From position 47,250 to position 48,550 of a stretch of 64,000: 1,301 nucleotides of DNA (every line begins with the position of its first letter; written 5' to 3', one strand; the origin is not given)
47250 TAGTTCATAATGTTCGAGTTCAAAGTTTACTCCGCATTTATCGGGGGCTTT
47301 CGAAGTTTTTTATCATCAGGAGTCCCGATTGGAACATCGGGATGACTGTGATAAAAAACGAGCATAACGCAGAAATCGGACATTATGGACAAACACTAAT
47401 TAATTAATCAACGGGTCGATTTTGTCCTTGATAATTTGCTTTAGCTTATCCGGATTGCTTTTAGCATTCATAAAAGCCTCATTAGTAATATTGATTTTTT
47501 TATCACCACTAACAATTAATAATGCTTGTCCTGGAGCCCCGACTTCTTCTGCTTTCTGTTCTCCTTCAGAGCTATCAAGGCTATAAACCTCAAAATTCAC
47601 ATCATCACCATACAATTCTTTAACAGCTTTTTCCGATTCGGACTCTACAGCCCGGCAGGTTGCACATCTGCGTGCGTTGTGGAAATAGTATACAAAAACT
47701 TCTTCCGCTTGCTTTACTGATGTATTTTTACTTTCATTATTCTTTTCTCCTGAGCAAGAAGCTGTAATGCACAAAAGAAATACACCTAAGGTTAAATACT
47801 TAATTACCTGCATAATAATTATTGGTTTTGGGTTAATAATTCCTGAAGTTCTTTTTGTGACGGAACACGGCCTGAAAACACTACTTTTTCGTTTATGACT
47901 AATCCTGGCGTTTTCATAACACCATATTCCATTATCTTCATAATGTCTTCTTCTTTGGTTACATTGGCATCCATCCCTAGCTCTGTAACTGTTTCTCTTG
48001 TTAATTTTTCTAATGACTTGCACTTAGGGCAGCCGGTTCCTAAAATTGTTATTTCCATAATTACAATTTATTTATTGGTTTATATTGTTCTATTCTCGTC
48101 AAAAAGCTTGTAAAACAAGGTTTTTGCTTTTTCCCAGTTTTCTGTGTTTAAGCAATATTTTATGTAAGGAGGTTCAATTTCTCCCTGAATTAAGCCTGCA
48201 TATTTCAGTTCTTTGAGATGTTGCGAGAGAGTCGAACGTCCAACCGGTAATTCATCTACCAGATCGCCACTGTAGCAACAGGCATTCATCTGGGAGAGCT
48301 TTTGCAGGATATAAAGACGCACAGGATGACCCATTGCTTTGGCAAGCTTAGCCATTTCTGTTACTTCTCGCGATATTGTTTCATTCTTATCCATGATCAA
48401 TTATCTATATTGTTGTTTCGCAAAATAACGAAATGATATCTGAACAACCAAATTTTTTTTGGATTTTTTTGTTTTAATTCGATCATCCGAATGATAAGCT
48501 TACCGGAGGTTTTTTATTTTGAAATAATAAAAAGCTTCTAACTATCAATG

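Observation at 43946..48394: Second ArsR-headed operon: thiol-relay proteins plus permease, a combination I cannot match to a characterised system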

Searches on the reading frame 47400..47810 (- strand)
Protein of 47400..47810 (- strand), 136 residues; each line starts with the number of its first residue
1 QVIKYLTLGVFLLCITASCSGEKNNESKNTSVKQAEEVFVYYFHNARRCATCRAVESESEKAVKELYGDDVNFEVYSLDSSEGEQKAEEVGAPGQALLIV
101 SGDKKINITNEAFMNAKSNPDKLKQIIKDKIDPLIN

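Call 3: search_protein_families(library=pfam, proteins=[window:47400-47810:-], max_evalue=0.01)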
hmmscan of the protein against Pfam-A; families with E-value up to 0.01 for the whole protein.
window:47400-47810:- (136 aa): 1 family
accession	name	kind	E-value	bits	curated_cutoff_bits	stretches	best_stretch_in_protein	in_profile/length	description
PF00085.26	Thioredoxin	-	0.00016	22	23.5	1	25-109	7-84/103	Thioredoxin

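Call 4: search_protein_families(library=ncbifam, proteins=[window:47400-47810:-], max_evalue=0.01)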
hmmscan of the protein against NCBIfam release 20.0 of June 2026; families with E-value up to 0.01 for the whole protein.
window:47400-47810:- (136 aa): 2 families
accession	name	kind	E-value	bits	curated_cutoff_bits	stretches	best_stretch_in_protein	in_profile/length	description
NF040494.1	nitrored_ArsF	subfamily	2.7e-24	85.6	60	1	38-133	1-105/106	nitrophenyl compound nitroreductase subunit ArsF family protein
NF045809.1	seleno_TsoX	equivalog_domain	8.1e-05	22.8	52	1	43-85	6-48/82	HSGNPxU motif (seleno)protein TsoX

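Call 9: find_homologous_proteins(query=window:47400-47810:-, max_evalue=0.001)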
Query window:47400-47810:- (136 aa): 124 proteins with E <= 0.001 among 143 candidates; the best 120 are listed.
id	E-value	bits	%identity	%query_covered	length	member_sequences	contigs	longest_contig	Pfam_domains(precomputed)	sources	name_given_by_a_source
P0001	1.6e-81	289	99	100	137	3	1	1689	-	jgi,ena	-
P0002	7.6e-68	244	84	99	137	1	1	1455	-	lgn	-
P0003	2.4e-59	217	72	100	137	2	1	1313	-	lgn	-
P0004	7.8e-58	212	73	99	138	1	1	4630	-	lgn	-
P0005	2.9e-49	184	66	99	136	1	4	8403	-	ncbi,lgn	ncbi:MAG: nitrophenyl compound nitroreductase subunit ArsF family protein [Bacteroidota bacterium]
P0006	5.7e-49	183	65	99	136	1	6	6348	-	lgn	-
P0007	6.1e-49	183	65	100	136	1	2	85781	-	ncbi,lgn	-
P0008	1.1e-48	182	64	100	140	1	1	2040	-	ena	-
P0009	1.7e-48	182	65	98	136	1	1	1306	-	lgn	-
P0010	2.3e-48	181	61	99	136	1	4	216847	-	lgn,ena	-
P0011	2.4e-48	181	64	100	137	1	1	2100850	-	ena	-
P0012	5.0e-48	180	61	100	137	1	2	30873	-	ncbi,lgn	ncbi:MAG: nitrophenyl compound nitroreductase subunit ArsF family protein [Bacteroidales bacterium]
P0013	5.4e-48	180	60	100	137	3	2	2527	-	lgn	-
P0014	2.9e-47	178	61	99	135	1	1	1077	-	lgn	-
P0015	5.0e-47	177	60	99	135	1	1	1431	-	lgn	-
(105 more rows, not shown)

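Call 16: find_related_loci(query=A1, collection=genome_contigs, flank=8000)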
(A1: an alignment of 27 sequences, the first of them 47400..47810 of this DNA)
Query A1 (136 aa) in genome_contigs; peptide patterns used: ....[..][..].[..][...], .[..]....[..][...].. (x = any residue, [..] = any of these).
599 stretches matched a pattern (row limit reached: there are more); 557 encode a relative of the query (tblastn E <= 1e-3); the best 80 are kept; 80 distinct loci.
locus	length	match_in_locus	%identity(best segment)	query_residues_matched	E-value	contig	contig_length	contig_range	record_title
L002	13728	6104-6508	63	1-135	7e-56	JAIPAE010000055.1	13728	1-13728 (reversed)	MAG: Bacteroidales bacterium isolate Tobar15.5-16.5m-G4 Tobar15-5-16-5m-C3249, whole genome shotgun sequence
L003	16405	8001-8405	65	1-136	3e-55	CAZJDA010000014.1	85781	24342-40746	MAG TPA_asm: uncultured Bacteroidales bacterium isolate SRP332253_co1_243 genome assembly, contig: NODE_245_length_85781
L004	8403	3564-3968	66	1-135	1e-55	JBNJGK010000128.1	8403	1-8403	MAG: Bacteroidota bacterium isolate Y22_45dBSe2.bin.130 NODE_7966_length_8403_cov_40.378974, whole genome shotgun sequen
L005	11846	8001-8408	61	1-136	5e-55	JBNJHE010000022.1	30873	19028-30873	MAG: Bacteroidota bacterium isolate Y22_14dBSe1.bin.11 NODE_496_length_30873_cov_23.392084, whole genome shotgun sequenc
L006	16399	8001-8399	60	3-135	5e-50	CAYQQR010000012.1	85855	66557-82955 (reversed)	MAG TPA_asm: uncultured Bacteroidaceae bacterium isolate SRP141376_co1_315 genome assembly, contig: NODE_707_length_8585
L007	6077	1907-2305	58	3-135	7e-50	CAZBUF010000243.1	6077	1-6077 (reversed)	MAG TPA_asm: uncultured Bacteroidales bacterium isolate SRP185410_co1_447 genome assembly, contig: k141_1226033, whole g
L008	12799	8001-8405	58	3-136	8e-50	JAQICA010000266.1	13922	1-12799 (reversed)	MAG: Salinivirgaceae bacterium isolate GH44 k119_81058, whole genome shotgun sequence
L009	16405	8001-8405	56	1-135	5e-49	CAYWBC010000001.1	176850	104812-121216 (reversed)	MAG TPA_asm: uncultured Bacteroidales bacterium isolate binchicken_co129_395 genome assembly, contig: NODE_54_length_176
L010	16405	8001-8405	54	1-135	1e-47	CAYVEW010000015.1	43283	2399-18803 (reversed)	MAG TPA_asm: uncultured Bacteroidales bacterium isolate binchicken_co42_308 genome assembly, contig: NODE_694_length_432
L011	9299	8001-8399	58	1-136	1e-47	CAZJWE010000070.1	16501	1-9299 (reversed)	MAG TPA_asm: uncultured Bacteroidales bacterium isolate SRP332253_co1_6 genome assembly, contig: NODE_5786_length_16501_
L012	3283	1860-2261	57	3-136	1e-47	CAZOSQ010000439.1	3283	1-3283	MAG TPA_asm: uncultured Bacteroidales bacterium isolate SRP252850_co1_121 genome assembly, contig: NODE_53600_length_328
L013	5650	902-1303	53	1-134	2e-47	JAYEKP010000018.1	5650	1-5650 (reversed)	MAG: Bacteroidota bacterium isolate MAG134 MAG134_18, whole genome shotgun sequence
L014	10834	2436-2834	57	3-135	2e-47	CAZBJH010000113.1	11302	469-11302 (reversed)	MAG TPA_asm: uncultured Bacteroidales bacterium isolate binchicken_co228_355 genome assembly, contig: NODE_8633_length_1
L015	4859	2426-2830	54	1-135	2e-47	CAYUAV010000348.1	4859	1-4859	MAG TPA_asm: uncultured Bacteroidales bacterium isolate SRP214966_co4_214 genome assembly, contig: NODE_26965_length_485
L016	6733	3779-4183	53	1-135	3e-47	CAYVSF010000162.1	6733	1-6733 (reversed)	MAG TPA_asm: uncultured Bacteroidales bacterium isolate binchicken_co13_200 genome assembly, contig: NODE_19080_length_6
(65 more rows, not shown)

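Call 39: search_solved_structures(query=A1, max_evalue=1, show_alignments=2)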
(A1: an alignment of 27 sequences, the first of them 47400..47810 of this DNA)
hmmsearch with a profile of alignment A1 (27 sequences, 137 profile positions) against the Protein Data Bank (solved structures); distinct sequences matched with E-value up to 1: 11.
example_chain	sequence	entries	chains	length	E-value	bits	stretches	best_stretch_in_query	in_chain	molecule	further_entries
3ul3_B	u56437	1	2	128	0.00072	22.5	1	25-106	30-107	Thioredoxin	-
4o32_A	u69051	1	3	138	0.00079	22.3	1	24-107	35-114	Thioredoxin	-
2ypm_A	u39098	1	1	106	0.021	17.7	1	24-95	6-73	LAFCA THIOREDOXIN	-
2ynx_A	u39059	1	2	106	0.061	16.2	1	24-94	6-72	LACA THIOREDOXIN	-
3ziv_A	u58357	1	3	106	0.069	16.1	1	25-93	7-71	AECA THIOREDOXIN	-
2yoi_A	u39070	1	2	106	0.11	15.4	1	24-83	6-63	LECA THIOREDOXIN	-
1t00_A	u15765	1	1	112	0.14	15.1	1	44-89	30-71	Thioredoxin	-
6ali_A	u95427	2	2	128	0.27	14.1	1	31-106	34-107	Thioredoxin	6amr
2ywm_A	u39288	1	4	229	0.32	13.9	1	32-107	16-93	Glutaredoxin-like protein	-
2j23_A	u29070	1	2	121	0.33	13.9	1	29-108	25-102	THIOREDOXIN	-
2ayt_A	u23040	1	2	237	0.34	13.8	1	32-107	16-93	glutaredoxin-like protein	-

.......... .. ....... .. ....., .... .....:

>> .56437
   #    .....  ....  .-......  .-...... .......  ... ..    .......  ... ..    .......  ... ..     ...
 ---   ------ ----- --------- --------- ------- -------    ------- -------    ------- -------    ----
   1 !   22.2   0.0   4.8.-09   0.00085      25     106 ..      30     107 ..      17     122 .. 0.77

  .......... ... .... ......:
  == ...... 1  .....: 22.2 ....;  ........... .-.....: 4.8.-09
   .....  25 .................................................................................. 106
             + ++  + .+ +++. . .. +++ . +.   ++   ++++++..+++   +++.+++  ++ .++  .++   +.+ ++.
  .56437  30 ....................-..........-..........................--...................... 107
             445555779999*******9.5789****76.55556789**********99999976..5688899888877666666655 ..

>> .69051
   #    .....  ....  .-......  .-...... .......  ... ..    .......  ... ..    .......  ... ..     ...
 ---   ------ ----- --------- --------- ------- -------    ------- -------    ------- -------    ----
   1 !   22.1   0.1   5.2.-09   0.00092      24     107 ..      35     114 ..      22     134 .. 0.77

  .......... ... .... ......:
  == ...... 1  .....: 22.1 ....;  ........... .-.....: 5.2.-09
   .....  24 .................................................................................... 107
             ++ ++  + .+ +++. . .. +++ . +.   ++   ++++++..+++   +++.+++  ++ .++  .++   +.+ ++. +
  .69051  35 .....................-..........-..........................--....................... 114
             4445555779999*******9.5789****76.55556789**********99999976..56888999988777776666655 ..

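Call 60: predict_structure(alignment_id=A1)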
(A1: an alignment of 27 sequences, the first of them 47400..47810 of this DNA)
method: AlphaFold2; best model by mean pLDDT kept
length: 136 residues; sequences in the alignment: 27
mean_pLDDT: 84.5   pTM: 0.70
mean pLDDT of the five models: 84.5, 83.8, 83.3, 83.1, 82.8
residues with pLDDT >= 90: 94; 70-90: 6; 50-70: 23; < 50: 13
segments of 3 or more residues with pLDDT < 50: 21-23, 27-33
pLDDT, mean of each block of 10 residues (from residue 1): 54 56 43 72 92 98 97 97 97 95 96 98 99 90
secondary structure, 60 per line:
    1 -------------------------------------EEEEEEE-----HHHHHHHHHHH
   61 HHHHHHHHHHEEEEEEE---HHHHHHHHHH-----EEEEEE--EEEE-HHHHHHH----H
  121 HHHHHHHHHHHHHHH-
elements in order: E38-44 H50-70 E71-77 H81-90 E96-101 E104-107 H109-115 H120-135

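Call 65: fold_search(model_id=the predicted structure, library=pdb)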
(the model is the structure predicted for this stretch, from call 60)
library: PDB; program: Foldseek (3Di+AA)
matches with E <= 10: 1488; with E <= 0.001: 1
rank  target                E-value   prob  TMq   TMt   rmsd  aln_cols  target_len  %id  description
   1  3d6i_A                4.0e-04  1.00  0.50  0.59   5.1       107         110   16  Structure of the Thioredoxin-like Domain of Yeast Glutaredoxin 3 (released 2008-09-02)
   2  4ef0_A                1.0e-03  1.00  0.42  0.48   7.7       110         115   21  Crystal Structure of the first catalytic domain of protein disulfide isomerase P5 (released 2013-04-03)
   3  6i1c_A                1.1e-03  1.00  0.48  0.58   3.6       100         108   19  Crystal structure of Chlamydomonas reinhardtii thioredoxin f2 (released 2018-12-05)
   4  2ynx_A                1.2e-03  1.00  0.48  0.59   4.0       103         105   23  Crystal Structure of Ancestral Thioredoxin Relative to Last Archaea Common Ancestor (LACA) from the Precambrian Period (released 2013-08-21)
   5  5zf2                  1.3e-03  1.00  0.49  0.63   8.1       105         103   11  Crystal structure of Trxlp from Edwardsiella tarda EIB202 (released 2019-03-06)
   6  4o32_A                1.3e-03  1.00  0.46  0.64   3.6        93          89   19  Structure of a malarial protein (released 2014-12-24)
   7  2h75_B                1.3e-03  1.00  0.47  0.57   3.7       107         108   18  Crystal Structure of Thioredoxin Mutant D13E in Hexagonal (p61) Space Group (released 2007-05-15)
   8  4gwr_A                1.3e-03  1.00  0.43  0.50   5.4       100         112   20  Crystal Structure of the second catalytic domain of protein disulfide isomerase P5 (released 2013-09-04)
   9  5kn0_C                1.3e-03  1.00  0.40  0.18  18.7       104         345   17  Native bovine skeletal calsequestrin, low-Ca2+ form (released 2016-10-05)
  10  2ypm                  1.7e-03  1.00  0.48  0.60   3.4        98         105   26  Crystal Structure of Ancestral Thioredoxin Relative to Last Animal and Fungi Common Ancestor (LAFCA) from the Precambria (released 2013-08-21)
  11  1a8y                  1.7e-03  1.00  0.40  0.18  19.7       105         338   18  CRYSTAL STRUCTURE OF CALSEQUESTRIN FROM RABBIT SKELETAL MUSCLE SARCOPLASMIC RETICULUM AT 2.4 A RESOLUTION (released 1999-03-30)
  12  2fa4_A                1.9e-03  1.00  0.49  0.61   3.1        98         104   20  Crystal Structure of Oxidized Form from Saccharomyces cerevisiae (released 2006-12-06)
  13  4o32_C                1.9e-03  1.00  0.45  0.63   4.3        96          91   18  Structure of a malarial protein (released 2014-12-24)
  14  6g62                  2.2e-03  1.00  0.50  0.57   3.7       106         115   17  Crystal structure of thioredoxin O2 from Arabidopsis thaliana in oxidized state (released 2018-10-24)
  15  5kn0_A                2.2e-03  1.00  0.42  0.18  11.4        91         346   20  Native bovine skeletal calsequestrin, low-Ca2+ form (released 2016-10-05)
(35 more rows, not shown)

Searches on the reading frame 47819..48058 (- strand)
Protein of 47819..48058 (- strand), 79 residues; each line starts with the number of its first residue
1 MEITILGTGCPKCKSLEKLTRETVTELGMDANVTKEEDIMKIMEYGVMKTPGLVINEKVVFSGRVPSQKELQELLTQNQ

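Call 3: search_protein_families(library=pfam, proteins=[window:47819-48058:-], max_evalue=0.01)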
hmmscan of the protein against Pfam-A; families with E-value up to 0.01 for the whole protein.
window:47819-48058:- (79 aa): 1 family
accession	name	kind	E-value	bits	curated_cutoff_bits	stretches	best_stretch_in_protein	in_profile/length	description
PF13192.12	Thioredoxin_3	-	1e-29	102.8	24.8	1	1-75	1-75/76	Thioredoxin domain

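Call 4: search_protein_families(library=ncbifam, proteins=[window:47819-48058:-], max_evalue=0.01)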
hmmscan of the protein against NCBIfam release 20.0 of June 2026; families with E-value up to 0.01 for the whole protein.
window:47819-48058:- (79 aa): 6 families
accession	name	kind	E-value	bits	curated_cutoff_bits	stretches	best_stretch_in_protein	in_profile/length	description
TIGR00412.2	redox_disulf_2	subfamily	1.6e-33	114.9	62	1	2-76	1-75/75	MTH895/ArsE family thioredoxin-like protein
TIGR00411.1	redox_disulf_1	equivalog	5.5e-11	42.4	92.75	1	9-77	10-80/82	MJ0307 family thioredoxin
TIGR02187.2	PDO_seleno_TRX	equivalog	0.0012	18.2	185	1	33-75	164-207/209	protein disulfide oxidoreductase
NF040730.1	CxCC_doxin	equivalog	0.0029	17.3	65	1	9-61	10-65/83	thioredoxin-like (seleno)protein SaoT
TIGR02196.1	GlrX_YruB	hypoth_equivalog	0.0053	17.2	88.55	1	8-60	8-61/74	glutaredoxin-like protein, YruB-family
NF047660.1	HUIPC_Trx_selen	equivalog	0.0098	16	105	0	46-77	59-89/91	HUIPC motif thioredoxin-like (seleno)protein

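Call 38: search_solved_structures(query=window:47819-48058:-, max_evalue=0.1)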
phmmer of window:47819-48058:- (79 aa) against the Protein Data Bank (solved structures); distinct sequences matched with E-value up to 0.1: 3.
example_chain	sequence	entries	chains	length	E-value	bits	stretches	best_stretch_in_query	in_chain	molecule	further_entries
1ilo_A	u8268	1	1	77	7.2e-15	57.8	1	1-75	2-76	conserved hypothetical protein MtH895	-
1fo5_A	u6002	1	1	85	1.5e-05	28.3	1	9-74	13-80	THIOREDOXIN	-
1nho_A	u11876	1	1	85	0.00011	25.6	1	8-76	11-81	Probable Thioredoxin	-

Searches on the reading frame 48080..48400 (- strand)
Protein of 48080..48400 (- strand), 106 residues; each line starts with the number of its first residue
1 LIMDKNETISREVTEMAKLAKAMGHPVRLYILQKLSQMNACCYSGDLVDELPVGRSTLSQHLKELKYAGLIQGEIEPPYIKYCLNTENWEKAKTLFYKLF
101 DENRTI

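Call 3: search_protein_families(library=pfam, proteins=[window:48080-48400:-], max_evalue=0.01)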
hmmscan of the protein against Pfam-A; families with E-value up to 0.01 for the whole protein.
window:48080-48400:- (106 aa): 3 families
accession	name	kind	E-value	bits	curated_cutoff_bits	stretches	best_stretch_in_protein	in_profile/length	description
PF01022.26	HTH_5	-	2.2e-10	40.7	22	1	26-72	2-46/47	Bacterial regulatory protein, arsR family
PF12840.13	HTH_20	-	1.3e-07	31.9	27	1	23-71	1-48/51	Helix-turn-helix domain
PF12802.13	MarR_2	-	0.0092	16.6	27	0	43-74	22-53/61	MarR family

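Call 4: search_protein_families(library=ncbifam, proteins=[window:48080-48400:-], max_evalue=0.01)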
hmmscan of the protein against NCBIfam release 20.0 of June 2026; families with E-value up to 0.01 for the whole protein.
window:48080-48400:- (106 aa): 10 families
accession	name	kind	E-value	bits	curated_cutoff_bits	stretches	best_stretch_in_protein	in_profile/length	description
NF033788.1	HTH_metalloreg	subfamily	3.6e-14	52.3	55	1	17-91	2-75/77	metalloregulator ArsR/SmtB family transcription factor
NF033789.1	repress_SdpR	subfamily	1.9e-10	40.5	100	1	21-94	3-74/79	autorepressor SdpR family transcription factor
NF045707.1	Dbac_1936_reg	equivalog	6.7e-09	35.7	115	1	12-85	3-74/99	ArsR/SmtB-type metalloregulator TsoR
NF047906.1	CdPbTransRegCmtR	equivalog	1.1e-08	34.9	150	1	9-93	4-86/104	Cd(II)/Pb(II)-sensing metalloregulatory transcriptional regulator CmtR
NF040642.1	sulf_sens_BigR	equivalog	2.1e-08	34.1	155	1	9-100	3-89/95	sulfite-sensing transcriptional repressor BigR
NF041413.1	ArsR_Rv2640c_fam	equivalog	6.2e-08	33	155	1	14-74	30-91/118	Rv2640c family ArsR-like transcriptional regulator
NF052532.1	TransRegPagRBaca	equivalog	9e-07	28.9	170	1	10-85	11-84/99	transcriptional repressor PagR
NF053755.1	MsvR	equivalog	1.2e-05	25.2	220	1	20-77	7-62/236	transcriptional factor MsvR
NF053602.1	Phr_regulator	exception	0.00037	20.1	320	1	15-76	1-60/191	heat shock transcription regulator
NF040939.2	trans_reg_lrs14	equivalog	0.0021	18.1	90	1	30-74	25-69/103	Lrs14 family HTH-type transcriptional regulator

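Call 69: search_solved_structures(query=window:48080-48394:-, max_evalue=0.001, show_alignments=4)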
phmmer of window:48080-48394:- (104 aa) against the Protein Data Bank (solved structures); distinct sequences matched with E-value up to 0.001: 9.
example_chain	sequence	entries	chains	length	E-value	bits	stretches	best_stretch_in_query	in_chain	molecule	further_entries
8qkf_A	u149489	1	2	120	8.9e-07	32.4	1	8-76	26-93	ArsR family transcriptional regulator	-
2jsc_A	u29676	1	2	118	1.5e-06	31.7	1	12-87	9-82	Transcriptional regulator Rv1994c/MT2050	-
3pqj_A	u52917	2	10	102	3.9e-06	30.4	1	5-86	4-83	Biofilm growth-associated repressor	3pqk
3cuo_A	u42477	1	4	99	2.3e-05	27.9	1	11-85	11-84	Uncharacterized HTH-type transcriptional regulator ygaV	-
6j0e_A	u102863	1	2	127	0.00011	25.7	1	10-85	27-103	Arsenic responsive repressor ArsR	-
3jth_A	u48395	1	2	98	0.00011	25.7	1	14-99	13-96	Transcription activator HlyU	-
6j05_A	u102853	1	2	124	0.00012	25.6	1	16-80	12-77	Transcriptional regulator ArsR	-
5znx_A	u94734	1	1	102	0.00012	25.5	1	14-99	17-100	Transcriptional activator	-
4k2e_A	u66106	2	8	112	0.0008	22.9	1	12-98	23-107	Transcriptional activator HlyU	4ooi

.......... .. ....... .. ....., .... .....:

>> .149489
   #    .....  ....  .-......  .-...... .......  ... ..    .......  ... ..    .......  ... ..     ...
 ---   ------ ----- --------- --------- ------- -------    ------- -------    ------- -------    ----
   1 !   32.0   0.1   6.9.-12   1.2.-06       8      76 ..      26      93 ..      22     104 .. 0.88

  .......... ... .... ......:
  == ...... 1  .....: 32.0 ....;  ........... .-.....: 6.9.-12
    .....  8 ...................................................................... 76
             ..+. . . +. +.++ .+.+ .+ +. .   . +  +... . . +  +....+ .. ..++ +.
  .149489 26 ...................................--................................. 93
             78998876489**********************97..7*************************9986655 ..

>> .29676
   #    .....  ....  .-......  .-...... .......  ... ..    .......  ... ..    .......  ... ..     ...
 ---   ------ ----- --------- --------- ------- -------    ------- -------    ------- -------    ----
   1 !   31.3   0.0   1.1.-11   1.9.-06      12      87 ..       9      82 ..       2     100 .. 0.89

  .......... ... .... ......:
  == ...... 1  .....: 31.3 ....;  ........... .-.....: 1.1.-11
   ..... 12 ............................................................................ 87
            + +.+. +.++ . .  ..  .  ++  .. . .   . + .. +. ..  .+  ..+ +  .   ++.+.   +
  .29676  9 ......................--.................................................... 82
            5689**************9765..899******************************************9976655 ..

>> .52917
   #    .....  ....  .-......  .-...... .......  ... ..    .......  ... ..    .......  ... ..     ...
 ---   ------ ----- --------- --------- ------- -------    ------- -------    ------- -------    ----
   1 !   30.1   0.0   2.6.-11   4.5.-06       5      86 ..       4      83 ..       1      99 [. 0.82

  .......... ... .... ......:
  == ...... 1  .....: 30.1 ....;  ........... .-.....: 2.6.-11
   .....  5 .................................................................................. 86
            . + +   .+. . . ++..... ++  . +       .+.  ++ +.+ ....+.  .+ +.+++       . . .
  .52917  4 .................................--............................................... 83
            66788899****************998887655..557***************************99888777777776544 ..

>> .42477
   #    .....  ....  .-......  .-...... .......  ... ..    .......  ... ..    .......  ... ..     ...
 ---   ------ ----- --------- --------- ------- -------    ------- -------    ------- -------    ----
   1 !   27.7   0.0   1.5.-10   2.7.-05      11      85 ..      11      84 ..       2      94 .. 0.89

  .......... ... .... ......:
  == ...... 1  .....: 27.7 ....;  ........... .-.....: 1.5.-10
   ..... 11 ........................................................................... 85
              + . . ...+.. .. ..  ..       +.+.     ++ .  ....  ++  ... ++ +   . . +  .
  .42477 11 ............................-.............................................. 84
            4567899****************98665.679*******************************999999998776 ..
